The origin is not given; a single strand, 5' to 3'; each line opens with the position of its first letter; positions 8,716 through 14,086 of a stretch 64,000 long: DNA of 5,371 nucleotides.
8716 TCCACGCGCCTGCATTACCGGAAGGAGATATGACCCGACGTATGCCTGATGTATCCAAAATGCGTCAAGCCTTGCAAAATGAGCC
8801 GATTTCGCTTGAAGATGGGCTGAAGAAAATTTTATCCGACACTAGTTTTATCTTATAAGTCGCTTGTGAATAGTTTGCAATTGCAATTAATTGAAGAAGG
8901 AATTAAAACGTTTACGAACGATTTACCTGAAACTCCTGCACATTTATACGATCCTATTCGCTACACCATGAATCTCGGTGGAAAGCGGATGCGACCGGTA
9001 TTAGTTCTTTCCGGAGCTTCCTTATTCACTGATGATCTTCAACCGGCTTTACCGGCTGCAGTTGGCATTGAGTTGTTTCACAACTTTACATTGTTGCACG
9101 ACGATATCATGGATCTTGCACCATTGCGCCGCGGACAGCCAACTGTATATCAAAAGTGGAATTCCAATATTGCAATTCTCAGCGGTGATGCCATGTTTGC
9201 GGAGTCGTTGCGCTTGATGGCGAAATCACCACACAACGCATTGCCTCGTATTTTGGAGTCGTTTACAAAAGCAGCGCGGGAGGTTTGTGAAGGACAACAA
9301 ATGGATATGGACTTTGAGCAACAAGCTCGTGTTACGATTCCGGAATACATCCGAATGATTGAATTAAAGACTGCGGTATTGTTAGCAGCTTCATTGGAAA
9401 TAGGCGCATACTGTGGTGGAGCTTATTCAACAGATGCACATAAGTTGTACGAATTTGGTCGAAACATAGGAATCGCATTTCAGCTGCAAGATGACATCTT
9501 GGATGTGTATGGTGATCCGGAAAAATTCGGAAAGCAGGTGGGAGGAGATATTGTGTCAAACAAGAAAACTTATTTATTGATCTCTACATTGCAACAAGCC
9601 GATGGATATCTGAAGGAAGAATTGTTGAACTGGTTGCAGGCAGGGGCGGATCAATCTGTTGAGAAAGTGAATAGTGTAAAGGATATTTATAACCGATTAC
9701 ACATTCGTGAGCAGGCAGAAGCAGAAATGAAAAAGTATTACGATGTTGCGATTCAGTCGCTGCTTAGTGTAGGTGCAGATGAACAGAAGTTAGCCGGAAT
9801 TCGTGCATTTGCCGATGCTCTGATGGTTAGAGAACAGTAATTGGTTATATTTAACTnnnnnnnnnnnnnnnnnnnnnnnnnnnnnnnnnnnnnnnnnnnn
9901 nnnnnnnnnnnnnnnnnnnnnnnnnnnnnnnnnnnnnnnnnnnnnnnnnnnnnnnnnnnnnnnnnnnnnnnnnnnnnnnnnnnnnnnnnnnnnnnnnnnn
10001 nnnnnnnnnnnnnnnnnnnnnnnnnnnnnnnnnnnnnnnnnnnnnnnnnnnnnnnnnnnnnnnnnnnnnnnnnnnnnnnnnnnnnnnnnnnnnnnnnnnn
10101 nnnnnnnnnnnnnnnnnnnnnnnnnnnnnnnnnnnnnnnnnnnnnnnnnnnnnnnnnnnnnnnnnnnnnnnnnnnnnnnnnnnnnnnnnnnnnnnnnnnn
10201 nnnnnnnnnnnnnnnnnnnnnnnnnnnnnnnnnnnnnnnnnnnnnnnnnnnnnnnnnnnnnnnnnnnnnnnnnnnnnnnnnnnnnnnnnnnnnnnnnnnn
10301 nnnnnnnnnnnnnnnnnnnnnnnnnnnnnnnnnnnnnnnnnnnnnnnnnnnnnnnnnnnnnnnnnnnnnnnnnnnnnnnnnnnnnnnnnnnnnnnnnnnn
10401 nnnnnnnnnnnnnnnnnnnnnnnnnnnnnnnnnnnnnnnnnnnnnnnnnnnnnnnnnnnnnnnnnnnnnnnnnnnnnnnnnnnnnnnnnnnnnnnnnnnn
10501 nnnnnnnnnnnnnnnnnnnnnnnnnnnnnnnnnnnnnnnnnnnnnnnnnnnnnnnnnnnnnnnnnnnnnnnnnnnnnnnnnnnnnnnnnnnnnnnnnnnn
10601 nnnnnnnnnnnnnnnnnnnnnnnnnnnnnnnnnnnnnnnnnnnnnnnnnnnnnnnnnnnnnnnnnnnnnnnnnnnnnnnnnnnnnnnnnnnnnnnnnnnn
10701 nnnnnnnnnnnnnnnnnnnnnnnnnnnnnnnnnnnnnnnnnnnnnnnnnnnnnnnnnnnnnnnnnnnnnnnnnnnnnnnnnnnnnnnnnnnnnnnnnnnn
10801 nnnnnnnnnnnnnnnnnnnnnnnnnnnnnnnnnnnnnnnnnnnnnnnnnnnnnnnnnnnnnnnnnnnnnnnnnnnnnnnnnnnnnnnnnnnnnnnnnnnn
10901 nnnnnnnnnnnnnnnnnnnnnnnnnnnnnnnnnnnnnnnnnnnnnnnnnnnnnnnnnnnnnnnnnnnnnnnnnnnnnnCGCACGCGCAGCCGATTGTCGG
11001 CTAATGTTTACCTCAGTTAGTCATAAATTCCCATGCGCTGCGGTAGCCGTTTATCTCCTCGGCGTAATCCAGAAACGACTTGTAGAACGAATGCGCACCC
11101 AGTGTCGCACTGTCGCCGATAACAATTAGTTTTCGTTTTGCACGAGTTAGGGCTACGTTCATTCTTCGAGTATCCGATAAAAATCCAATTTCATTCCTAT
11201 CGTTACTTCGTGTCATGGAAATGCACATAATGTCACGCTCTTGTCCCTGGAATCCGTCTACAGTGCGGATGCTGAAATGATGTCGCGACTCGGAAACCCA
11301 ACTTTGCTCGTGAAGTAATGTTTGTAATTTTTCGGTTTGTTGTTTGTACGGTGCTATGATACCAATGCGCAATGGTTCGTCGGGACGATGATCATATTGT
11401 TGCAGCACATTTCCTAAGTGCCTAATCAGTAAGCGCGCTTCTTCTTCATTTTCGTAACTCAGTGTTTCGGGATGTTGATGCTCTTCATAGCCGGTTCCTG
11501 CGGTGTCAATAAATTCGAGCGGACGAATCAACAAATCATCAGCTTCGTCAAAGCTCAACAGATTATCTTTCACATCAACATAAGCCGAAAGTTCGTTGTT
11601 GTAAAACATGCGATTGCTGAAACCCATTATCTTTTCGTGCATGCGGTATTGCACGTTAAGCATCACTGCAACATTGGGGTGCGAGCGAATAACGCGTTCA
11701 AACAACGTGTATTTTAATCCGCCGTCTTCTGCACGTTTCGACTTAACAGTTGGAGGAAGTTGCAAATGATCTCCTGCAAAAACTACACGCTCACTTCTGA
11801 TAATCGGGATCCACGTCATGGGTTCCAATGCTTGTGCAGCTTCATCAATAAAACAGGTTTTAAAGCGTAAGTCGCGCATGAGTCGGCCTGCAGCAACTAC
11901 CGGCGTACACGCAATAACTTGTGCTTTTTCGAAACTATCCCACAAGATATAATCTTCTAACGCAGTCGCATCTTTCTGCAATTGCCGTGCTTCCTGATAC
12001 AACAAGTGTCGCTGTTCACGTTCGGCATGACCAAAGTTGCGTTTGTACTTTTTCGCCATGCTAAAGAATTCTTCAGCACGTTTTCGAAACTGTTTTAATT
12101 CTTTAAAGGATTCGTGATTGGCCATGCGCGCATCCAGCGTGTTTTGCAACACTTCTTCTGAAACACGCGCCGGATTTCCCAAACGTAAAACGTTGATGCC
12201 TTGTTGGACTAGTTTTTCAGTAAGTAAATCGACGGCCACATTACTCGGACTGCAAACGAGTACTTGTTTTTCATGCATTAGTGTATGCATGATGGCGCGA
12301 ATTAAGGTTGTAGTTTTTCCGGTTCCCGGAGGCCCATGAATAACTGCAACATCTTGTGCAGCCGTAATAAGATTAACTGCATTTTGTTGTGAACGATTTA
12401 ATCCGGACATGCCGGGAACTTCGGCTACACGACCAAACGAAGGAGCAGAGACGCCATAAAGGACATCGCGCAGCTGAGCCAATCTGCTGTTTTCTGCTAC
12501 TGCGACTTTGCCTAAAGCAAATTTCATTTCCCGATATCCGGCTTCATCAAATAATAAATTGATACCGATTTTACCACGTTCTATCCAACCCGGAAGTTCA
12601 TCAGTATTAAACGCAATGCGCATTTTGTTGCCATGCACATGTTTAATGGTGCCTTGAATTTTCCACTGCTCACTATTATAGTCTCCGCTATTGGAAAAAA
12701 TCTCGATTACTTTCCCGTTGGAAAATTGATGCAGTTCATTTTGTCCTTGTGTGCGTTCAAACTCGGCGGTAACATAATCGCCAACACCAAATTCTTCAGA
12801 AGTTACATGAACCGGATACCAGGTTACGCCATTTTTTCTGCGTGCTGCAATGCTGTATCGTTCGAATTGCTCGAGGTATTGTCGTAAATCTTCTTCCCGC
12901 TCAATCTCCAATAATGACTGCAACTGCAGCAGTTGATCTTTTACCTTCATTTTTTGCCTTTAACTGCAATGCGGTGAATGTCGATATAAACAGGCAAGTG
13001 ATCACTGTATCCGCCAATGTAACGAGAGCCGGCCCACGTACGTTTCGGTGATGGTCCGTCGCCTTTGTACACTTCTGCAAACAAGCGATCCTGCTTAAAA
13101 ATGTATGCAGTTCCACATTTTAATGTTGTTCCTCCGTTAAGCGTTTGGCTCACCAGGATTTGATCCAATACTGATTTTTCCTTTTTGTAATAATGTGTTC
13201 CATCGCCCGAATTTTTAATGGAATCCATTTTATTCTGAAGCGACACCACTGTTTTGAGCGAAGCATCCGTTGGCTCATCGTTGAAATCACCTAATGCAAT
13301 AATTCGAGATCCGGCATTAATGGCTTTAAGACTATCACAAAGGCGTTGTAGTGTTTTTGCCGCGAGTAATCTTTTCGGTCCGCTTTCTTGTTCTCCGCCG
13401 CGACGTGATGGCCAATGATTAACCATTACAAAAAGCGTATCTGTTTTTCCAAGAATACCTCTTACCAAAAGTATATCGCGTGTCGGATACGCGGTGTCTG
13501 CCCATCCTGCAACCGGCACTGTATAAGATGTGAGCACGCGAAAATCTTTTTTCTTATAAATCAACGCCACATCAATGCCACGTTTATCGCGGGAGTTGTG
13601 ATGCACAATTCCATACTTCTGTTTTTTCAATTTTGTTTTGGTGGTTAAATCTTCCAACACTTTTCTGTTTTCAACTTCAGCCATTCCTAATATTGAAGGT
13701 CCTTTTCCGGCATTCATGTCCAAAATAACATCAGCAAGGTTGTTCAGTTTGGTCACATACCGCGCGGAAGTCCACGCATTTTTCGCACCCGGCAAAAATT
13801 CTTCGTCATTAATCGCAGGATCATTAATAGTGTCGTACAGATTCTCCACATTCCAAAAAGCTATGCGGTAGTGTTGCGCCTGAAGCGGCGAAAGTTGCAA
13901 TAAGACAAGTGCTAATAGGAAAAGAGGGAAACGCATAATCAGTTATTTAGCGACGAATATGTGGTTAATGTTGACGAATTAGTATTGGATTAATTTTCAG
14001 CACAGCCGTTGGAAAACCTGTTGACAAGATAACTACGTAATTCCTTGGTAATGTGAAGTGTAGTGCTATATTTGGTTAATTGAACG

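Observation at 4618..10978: Five-gene operon coupling an MMPL/RND exporter to NDP-sugar and polyprenyl synthesis plus an outer-membrane barrel: candidate glyco-isoprenoid lipid export pathway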

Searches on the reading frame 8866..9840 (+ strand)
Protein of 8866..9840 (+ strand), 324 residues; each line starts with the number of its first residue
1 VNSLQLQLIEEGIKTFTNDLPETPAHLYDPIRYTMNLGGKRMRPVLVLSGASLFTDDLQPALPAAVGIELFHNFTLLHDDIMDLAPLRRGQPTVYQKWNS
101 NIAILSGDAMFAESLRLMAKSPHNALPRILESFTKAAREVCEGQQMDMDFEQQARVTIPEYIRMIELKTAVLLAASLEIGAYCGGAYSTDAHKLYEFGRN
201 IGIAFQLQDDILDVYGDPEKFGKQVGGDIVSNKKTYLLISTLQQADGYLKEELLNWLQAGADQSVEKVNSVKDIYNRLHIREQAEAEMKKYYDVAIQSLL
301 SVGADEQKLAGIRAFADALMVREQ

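Call 3: search_protein_families(library=pfam, proteins=[window:8866-9840:+])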
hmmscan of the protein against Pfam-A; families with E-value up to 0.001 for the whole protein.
window:8866-9840:+ (324 aa): 1 family
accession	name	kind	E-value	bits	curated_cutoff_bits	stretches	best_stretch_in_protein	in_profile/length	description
PF00348.22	polyprenyl_synt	-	6.1e-75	252.1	27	1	26-271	3-247/251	Polyprenyl synthetase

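Call 4: search_protein_families(library=ncbifam, proteins=[window:8866-9840:+])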
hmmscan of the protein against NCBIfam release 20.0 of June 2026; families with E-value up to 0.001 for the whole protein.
window:8866-9840:+ (324 aa): 16 families
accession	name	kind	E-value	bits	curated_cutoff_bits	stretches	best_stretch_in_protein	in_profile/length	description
NF041169.1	f2_encap_cargo4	exception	3.6e-78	263.2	450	1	37-323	48-333/334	family 2 encapsulin nanocompartment cargo protein polyprenyl transferase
NF040698.1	IdsA_Meth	equivalog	3.9e-71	239.9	468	1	23-322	26-326/328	short chain isoprenyl diphosphate synthase IdsA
NF041003.1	GGPP_syn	equivalog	5.9e-71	239.2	500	1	14-317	15-319/326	geranylgeranyl diphosphate synthase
NF045485.1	FPPsyn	subfamily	2.5e-57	194.2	275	1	7-252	6-258/288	farnesyl diphosphate synthase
NF040789.2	gerfarn_diphsyn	equivalog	4.5e-55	187.2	560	1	17-244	23-269/345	geranylfarnesyl diphosphate synthase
NF045549.1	GGPPsyn_IdsB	equivalog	2e-51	175.1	475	1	38-300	64-326/346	geranylgeranyl diphosphate synthase IdsB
TIGR02748.1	GerC3_HepT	equivalog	6.2e-49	166.8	456.55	1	35-308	39-304/319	heptaprenyl diphosphate synthase component II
NF045685.1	GGPPSynCrtE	equivalog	1.8e-44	151.9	460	1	22-246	25-257/293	geranylgeranyl diphosphate synthase CrtE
NF045628.1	HxpDPsynlarge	equivalog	2.2e-42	145.2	500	1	32-302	28-290/311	hexaprenyl-diphosphate synthase large subunit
NF007877.0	PRK10581.1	equivalog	5.7e-39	134.1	321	1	7-248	12-262/299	(2E,6E)-farnesyl diphosphate synthase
NF042417.1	NPPPS_Mycobact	equivalog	2.4e-36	125.4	600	1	19-246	36-260/335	nonaprenyl/(2E,6E)-farnesyl/geranylgeranyl diphosphat synthase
TIGR02749.1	prenyl_cyano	equivalog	2.3e-34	118.9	383.2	1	34-245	39-250/322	solanesyl diphosphate synthase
NF040627.1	GFPS_Meth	equivalog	3.7e-33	115.2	600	1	8-214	11-210/285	geranylfarnesyl diphosphate synthase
NF008140.0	PRK10888.1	equivalog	1.9e-31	109.6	412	1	33-288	38-292/323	octaprenyl diphosphate synthase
NF042416.1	GFPPS_Mycobact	equivalog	3.8e-30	105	600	1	37-317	40-343/350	bifunctional (2E,6E)-farnesyl/geranyl diphosphate synthase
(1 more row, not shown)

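Call 17: search_solved_structures(query=window:8866-9840:+, max_evalue=1e-30)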
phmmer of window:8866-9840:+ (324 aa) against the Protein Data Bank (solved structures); distinct sequences matched with E-value up to 1e-30: 30.
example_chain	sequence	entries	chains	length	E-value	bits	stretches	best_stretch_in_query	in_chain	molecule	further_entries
6kd7_A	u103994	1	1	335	3e-74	253.3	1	22-275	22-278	Polyprenyl synthetase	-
1wy0_A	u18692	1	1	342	8.1e-56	192.8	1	20-255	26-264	geranylgeranyl pyrophosphate synthetase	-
5jfq_A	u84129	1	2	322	4.7e-47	164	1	10-245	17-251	Geranylgeranyl Pyrophosphate Synthetase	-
3nf2_A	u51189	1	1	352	1.5e-40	142.7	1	38-323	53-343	Putative polyprenyl synthetase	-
7lbj_A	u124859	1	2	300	2.7e-39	138.5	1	21-250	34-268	Geranyltranstransferase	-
4dhd_A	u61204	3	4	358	3.1e-39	138.4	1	29-243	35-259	Polyprenyl synthetase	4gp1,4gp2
5ayp_A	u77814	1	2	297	4.1e-39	138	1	5-245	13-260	Farnesyl diphosphate synthase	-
3uca_A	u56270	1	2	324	7.9e-39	137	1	2-245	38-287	Geranyltranstransferase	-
4jxn_A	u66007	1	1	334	2e-38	135.7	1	22-256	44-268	Octaprenyl-diphosphate synthase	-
9kp1_B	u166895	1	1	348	2.7e-38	135.3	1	33-253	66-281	Heptaprenyl diphosphate synthase component 2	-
7mxz_AAA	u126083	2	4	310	1.1e-36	129.9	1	23-243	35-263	Geranylgeranyl pyrophosphate synthase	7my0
7my1_AAA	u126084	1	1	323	1.3e-36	129.7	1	23-243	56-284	Geranylgeranyl pyrophosphate synthase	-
3mzv_A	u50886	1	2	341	1.3e-36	129.7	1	23-247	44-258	Decaprenyl diphosphate synthase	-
3kra_A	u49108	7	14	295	5.9e-36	127.6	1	23-243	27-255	Geranyl diphosphate synthase large subunit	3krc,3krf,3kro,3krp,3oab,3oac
4kkm_A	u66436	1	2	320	1.7e-35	126.1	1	15-247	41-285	Polyprenyl synthetase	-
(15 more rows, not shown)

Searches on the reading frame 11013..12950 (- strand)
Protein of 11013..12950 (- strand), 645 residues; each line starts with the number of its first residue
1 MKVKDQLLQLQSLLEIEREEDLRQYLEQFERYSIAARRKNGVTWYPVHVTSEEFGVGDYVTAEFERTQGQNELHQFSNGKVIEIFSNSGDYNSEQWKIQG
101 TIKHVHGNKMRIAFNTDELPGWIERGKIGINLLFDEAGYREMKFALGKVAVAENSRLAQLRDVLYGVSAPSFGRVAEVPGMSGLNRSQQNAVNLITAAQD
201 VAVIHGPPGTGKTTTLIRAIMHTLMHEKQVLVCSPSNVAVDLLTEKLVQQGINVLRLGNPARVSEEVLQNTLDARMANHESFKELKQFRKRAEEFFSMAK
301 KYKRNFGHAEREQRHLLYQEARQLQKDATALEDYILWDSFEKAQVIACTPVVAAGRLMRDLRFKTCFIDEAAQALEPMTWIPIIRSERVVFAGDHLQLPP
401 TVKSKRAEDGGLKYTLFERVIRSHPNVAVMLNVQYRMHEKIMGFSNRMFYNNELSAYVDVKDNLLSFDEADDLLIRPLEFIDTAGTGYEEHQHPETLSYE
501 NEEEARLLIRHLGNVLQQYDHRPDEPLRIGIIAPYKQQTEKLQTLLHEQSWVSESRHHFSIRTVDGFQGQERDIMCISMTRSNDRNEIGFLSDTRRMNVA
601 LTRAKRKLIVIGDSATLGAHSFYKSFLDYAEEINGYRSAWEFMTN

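Call 3: search_protein_families(library=pfam, proteins=[window:11013-12950:-])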
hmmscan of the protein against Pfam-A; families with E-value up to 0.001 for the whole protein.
window:11013-12950:- (645 aa): 15 families
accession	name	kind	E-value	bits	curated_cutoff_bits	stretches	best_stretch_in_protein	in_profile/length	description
PF13087.12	AAA_12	-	1.7e-58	197.8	27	1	412-614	1-194/195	AAA domain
PF13086.12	AAA_11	-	1.6e-56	192.4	27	1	184-405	2-257/257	AAA domain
PF13604.12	AAA_30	-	5.8e-11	42.9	27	1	184-257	2-76/191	AAA domain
PF01443.25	Viral_helicase1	-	8.7e-10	39.2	21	0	540-611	160-227/228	Viral superfamily 1 RNA helicase core domain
PF13245.12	AAA_19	-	3.2e-09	37.5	25.1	1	188-400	1-131/134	AAA domain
PF21138.3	SMUBP-2_HCS1_1B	-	1.6e-06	28.4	27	1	12-117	6-112/129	Helicase SMUBP-2/HCS1, 1B domain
PF00270.35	DEAD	-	2.7e-05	24.4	26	1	186-252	2-70/167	DEAD/DEAH box helicase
PF02399.21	Herpes_ori_bp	-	7.1e-05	21.5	20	1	159-253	7-104/820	Origin of replication binding protein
PF05127.21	NAT10_TcmA_helicase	-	0.00016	22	22.7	0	203-271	1-69/176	RNA cytidine acetyltransferase NAT10/TcmA, helicase domain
PF09848.15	SLFN-g3_helicase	-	0.00019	21.3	24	1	200-330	2-97/354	Schlafen group 3, DNA/RNA helicase domain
PF25199.1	nSTAND_NTPase5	-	0.00022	21.5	34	1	197-242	39-85/145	Novel STAND NTPase 5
PF00580.27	UvrD-helicase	-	0.00023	21.4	23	0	184-321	1-119/271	UvrD/REP helicase N-terminal domain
PF20720.3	nSTAND3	-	0.00057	20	27.2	0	197-234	15-52/155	Novel STAND NTPase 3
PF13191.12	AAA_16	-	0.00075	20.5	32.6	0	201-272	26-103/167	AAA ATPase domain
PF13401.12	AAA_22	-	0.00091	20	27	0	199-247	5-54/130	AAA domain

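Call 4: search_protein_families(library=ncbifam, proteins=[window:11013-12950:-])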
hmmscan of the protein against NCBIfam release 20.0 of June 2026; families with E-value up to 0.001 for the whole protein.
window:11013-12950:- (645 aa): 9 families
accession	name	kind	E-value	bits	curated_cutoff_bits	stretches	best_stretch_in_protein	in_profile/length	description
TIGR00376.1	TIGR00376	hypoth_equivalog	4.9e-135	451.4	348.9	2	332-636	335-633/639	IGHMBP2 family helicase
NF040671.1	PLuB_AAA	exception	1.8e-66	224.4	999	2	358-630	958-1248/1256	PLuB system helicase-like protein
NF058533.1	antiphage_ProA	equivalog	1.2e-21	76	1500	2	367-611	1308-1557/1903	anti-phage protein ProA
NF042953.1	Hhe_antiphage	equivalog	1.2e-17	62.7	2000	2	360-613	1279-1548/1797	DUF4011 domain-containing anti-phage protein Hhe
TIGR01448.2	helicase_RecD2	equivalog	1.8e-07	29.7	500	1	184-237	317-369/713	SF1B family DNA helicase RecD2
TIGR01447.1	recD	equivalog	6.1e-07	28.4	310.15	1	187-253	150-222/597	exodeoxyribonuclease V subunit alpha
TIGR02768.1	TraA_Ti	equivalog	0.00024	19.5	590.45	1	179-218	355-394/751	Ti-type conjugative transfer relaxase TraA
NF004067.0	PRK05580.1-4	equivalog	0.00056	18.4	763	0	183-235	204-258/737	primosomal protein N'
NF004066.1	PRK05580.1-3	equivalog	0.00061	18.2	813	1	182-236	251-308/788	primosomal protein N'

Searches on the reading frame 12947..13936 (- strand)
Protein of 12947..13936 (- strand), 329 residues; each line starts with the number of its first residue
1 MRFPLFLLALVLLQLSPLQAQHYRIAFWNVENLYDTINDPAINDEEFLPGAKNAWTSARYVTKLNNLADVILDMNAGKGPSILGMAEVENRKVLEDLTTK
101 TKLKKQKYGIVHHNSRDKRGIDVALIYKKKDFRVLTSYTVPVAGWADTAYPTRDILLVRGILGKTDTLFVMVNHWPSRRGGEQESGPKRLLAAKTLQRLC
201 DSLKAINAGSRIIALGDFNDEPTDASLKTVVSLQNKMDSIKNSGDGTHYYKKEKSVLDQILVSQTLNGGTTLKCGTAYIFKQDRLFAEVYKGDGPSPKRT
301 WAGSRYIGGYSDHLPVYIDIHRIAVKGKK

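Call 3: search_protein_families(library=pfam, proteins=[window:12947-13936:-])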
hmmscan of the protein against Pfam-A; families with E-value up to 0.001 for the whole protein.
window:12947-13936:- (329 aa): 2 families
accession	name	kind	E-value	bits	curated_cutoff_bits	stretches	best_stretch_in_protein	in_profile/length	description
PF19580.5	Exo_endo_phos_3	-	5e-93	312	27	1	25-321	2-310/311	Endonuclease/Exonuclease/phosphatase family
PF03372.29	Exo_endo_phos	-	0.00012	22.3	24.5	1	58-266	13-206/225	Endonuclease/Exonuclease/phosphatase family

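Call 4: search_protein_families(library=ncbifam, proteins=[window:12947-13936:-])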
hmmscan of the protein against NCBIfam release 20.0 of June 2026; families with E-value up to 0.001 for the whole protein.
window:12947-13936:- (329 aa): 2 families
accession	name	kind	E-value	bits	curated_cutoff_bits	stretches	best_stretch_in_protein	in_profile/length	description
TIGR00633.1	xth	equivalog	0.0002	21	99.05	0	72-233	20-165/255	exodeoxyribonuclease III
TIGR00195.1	exoDNase_III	equivalog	0.00085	19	182.55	0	76-261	23-180/254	exodeoxyribonuclease III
